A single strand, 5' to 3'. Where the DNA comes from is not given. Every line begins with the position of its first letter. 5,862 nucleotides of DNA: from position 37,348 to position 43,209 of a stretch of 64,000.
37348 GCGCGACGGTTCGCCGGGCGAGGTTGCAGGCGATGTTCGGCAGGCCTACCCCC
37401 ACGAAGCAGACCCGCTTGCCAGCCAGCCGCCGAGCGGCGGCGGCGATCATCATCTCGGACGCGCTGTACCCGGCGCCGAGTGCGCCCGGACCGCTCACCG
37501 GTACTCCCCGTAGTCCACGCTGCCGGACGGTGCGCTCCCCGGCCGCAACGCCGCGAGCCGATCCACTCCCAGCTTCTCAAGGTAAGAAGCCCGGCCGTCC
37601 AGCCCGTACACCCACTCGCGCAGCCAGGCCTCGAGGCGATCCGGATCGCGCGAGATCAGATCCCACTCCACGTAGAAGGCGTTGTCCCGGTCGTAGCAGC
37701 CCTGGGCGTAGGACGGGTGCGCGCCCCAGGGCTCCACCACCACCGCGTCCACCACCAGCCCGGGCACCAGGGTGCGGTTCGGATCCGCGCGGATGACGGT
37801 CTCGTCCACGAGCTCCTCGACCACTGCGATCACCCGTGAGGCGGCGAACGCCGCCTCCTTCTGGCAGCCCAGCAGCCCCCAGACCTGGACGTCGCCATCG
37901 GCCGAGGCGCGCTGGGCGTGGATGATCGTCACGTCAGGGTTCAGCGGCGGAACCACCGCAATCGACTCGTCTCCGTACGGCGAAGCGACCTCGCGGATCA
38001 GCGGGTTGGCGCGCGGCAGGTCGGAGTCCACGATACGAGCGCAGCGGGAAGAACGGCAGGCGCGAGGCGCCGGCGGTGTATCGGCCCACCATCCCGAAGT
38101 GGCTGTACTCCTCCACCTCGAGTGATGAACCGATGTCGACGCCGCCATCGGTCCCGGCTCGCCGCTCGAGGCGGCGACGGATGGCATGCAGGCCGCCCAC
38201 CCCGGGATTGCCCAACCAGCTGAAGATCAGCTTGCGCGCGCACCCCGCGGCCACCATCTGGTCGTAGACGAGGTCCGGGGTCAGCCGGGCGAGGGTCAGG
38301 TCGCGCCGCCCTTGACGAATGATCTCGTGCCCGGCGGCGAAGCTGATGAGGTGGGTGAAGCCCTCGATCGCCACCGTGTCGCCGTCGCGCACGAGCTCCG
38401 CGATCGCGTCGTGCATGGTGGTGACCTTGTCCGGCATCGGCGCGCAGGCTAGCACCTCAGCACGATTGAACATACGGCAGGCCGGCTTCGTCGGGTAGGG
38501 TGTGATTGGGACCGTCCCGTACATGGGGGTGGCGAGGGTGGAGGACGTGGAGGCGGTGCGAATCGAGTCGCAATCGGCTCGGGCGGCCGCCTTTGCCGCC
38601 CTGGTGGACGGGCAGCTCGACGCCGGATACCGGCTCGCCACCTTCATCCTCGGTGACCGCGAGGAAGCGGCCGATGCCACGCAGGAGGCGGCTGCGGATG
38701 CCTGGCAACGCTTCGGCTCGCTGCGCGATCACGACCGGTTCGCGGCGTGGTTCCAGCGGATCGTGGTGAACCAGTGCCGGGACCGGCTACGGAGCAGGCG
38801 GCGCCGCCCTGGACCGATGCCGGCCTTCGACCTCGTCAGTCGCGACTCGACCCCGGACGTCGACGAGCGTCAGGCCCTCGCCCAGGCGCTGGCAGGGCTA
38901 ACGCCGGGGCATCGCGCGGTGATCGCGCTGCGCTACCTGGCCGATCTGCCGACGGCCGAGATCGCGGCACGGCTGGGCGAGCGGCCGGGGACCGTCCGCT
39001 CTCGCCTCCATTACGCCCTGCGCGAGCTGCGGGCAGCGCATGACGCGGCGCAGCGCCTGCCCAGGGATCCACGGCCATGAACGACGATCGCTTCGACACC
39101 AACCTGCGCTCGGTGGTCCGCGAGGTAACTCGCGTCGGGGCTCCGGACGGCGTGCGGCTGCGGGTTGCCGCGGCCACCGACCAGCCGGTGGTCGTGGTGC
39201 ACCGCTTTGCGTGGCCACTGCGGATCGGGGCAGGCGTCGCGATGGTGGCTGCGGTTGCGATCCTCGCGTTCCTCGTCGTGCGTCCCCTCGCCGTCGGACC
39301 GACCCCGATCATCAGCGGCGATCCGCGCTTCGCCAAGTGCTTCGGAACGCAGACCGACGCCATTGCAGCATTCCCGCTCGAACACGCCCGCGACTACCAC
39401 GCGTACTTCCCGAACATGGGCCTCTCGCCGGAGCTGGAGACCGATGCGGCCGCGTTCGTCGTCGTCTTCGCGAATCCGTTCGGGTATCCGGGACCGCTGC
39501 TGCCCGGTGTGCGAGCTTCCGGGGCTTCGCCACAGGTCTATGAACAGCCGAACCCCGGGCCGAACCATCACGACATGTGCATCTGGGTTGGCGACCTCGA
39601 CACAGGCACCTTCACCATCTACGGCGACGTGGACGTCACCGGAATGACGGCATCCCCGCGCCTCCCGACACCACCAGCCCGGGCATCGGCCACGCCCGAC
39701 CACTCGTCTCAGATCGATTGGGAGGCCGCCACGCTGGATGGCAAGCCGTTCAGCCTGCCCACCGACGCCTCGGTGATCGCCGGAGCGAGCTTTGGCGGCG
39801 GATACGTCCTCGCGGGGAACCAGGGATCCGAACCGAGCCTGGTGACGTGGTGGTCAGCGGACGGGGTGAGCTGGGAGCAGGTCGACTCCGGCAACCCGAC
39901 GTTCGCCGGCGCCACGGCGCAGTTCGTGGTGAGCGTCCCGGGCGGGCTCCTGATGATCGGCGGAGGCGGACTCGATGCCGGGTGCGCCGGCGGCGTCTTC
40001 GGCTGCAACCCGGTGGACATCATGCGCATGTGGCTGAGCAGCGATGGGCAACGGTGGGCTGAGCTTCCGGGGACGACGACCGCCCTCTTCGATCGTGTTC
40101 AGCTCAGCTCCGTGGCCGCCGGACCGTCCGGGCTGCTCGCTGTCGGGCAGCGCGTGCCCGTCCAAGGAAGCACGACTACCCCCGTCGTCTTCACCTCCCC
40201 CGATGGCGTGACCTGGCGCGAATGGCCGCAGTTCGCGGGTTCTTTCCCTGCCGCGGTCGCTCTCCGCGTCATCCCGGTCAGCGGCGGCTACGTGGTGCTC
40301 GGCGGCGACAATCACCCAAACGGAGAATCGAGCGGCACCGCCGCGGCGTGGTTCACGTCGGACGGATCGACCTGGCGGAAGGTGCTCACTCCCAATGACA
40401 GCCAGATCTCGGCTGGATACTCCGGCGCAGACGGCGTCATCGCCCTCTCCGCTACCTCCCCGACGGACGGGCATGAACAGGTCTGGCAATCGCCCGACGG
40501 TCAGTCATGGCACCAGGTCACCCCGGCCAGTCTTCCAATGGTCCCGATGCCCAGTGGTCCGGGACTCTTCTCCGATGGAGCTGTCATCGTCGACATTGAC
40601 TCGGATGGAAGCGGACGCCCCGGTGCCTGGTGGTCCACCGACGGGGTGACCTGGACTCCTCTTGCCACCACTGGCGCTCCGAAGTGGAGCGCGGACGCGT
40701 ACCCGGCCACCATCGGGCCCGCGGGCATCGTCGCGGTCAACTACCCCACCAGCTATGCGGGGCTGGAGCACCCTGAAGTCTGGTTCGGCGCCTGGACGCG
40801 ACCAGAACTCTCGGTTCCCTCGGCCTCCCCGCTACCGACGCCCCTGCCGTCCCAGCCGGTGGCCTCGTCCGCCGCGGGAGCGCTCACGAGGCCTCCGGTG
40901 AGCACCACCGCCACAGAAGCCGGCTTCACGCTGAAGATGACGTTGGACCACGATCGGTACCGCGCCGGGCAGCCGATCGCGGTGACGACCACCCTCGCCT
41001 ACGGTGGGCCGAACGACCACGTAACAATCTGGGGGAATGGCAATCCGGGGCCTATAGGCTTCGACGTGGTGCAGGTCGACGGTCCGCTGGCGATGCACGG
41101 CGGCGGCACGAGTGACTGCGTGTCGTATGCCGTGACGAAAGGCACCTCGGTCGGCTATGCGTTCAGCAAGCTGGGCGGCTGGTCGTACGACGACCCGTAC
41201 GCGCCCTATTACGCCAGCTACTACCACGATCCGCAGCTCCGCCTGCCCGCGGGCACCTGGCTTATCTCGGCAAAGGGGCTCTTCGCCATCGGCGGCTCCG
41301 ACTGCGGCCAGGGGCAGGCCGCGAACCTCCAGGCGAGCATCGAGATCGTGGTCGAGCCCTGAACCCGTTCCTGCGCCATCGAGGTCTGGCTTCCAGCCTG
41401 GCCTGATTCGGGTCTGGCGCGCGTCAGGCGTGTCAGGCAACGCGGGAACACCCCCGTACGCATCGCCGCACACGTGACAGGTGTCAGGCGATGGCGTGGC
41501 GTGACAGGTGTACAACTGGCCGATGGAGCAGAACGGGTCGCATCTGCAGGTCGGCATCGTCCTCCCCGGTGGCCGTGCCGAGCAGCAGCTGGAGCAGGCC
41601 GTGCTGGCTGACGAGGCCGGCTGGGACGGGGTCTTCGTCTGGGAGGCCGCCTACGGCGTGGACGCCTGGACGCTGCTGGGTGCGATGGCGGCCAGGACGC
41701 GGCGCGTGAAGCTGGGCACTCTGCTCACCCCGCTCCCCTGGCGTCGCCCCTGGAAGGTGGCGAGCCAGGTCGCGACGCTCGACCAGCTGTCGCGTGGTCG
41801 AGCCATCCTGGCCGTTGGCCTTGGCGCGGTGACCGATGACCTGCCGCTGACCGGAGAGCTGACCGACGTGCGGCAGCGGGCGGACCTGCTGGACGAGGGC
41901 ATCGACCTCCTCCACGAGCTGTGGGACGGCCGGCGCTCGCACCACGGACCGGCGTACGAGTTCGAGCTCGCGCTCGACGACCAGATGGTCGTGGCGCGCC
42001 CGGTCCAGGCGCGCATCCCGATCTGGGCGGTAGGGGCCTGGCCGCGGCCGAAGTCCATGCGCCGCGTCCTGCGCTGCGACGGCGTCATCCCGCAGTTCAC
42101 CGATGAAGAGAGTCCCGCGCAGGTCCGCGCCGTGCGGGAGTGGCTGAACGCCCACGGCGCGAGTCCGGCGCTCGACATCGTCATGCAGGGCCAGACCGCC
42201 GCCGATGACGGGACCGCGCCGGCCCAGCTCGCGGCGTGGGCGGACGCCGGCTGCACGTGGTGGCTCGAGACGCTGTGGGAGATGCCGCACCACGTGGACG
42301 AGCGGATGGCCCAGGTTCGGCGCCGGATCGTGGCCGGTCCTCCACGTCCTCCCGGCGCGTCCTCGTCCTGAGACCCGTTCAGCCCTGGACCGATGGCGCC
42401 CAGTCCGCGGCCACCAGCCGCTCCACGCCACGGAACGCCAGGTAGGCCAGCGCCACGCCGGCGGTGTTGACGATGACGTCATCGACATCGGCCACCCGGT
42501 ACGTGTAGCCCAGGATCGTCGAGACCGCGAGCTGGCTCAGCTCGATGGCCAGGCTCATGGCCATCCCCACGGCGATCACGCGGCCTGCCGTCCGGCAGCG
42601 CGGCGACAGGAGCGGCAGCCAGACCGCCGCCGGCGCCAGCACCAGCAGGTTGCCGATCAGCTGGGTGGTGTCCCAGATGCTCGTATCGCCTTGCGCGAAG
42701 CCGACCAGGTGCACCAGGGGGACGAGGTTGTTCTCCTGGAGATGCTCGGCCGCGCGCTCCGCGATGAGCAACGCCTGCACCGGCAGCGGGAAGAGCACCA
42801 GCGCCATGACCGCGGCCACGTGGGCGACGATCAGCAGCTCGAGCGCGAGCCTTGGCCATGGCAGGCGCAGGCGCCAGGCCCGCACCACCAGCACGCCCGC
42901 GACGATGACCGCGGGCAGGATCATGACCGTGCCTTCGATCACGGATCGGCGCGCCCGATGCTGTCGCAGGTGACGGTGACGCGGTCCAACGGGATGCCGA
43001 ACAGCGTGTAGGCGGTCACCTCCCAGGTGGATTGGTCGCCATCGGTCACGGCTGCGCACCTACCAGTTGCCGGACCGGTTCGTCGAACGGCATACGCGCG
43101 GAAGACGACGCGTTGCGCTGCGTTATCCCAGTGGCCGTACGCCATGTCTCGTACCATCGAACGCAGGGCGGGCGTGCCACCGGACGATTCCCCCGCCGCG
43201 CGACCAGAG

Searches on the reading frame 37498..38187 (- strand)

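Call 63: search_protein_families(library=pfam, proteins=[window:37498-38187:-], max_evalue=0.001)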
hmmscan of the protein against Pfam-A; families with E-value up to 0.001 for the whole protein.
window:37498-38187:- (230 aa): 1 family
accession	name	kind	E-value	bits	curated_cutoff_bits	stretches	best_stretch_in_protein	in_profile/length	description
PF01144.29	CoA_trans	-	1.7e-08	34.6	23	1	78-151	143-216/217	Coenzyme A transferase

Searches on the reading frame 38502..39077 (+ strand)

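Call 63: search_protein_families(library=pfam, proteins=[window:38502-39077:+], max_evalue=0.001)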
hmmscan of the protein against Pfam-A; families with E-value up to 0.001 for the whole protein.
window:38502-39077:+ (192 aa): 4 families
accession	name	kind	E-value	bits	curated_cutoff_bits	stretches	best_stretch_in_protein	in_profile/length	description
PF04545.22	Sigma70_r4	-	1.2e-13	50.7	24.1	1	129-178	1-50/50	Sigma-70, region 4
PF08281.18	Sigma70_r4_2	-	9.4e-13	48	25.7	1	123-176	1-54/54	Sigma-70, region 4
PF04542.20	Sigma70_r2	-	4.7e-11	42.8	24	1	43-102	10-71/71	Sigma-70 region 2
PF07638.17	Sigma70_ECF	-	3.2e-06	27.6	21.1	1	83-175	82-178/185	ECF sigma factor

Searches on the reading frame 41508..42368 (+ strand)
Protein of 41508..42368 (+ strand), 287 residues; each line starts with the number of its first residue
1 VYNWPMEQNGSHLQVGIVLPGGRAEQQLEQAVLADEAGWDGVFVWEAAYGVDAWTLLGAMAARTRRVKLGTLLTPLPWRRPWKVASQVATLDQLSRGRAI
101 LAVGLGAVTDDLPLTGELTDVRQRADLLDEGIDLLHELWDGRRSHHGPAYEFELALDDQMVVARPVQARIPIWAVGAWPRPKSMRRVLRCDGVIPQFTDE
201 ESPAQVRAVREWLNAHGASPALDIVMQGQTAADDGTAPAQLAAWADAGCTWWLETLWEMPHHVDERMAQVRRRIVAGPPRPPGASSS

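Call 63: search_protein_families(library=pfam, proteins=[window:41508-42368:+], max_evalue=0.001)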
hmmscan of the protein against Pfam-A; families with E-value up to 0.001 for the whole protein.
window:41508-42368:+ (287 aa): 1 family
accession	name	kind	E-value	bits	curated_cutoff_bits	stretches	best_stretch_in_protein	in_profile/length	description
PF00296.26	Bac_luciferase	-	1.1e-37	130.5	27.9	1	21-243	19-241/314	Luciferase-like monooxygenase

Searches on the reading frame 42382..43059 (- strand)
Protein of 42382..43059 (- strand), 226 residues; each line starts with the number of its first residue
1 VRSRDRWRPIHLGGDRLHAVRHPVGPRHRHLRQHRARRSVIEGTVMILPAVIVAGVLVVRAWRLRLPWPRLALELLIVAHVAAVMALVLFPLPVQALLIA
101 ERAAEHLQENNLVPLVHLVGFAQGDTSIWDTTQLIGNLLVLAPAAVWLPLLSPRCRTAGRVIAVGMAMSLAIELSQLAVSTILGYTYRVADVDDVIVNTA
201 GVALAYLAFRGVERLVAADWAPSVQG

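Call 63: search_protein_families(library=pfam, proteins=[window:42382-43059:-], max_evalue=0.001)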
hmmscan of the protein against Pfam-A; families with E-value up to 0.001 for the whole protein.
window:42382-43059:- (226 aa): 1 family
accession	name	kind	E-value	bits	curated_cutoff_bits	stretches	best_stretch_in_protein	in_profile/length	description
PF04892.17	VanZ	-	2.7e-21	76.9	30.1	1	78-210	2-123/126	VanZ like family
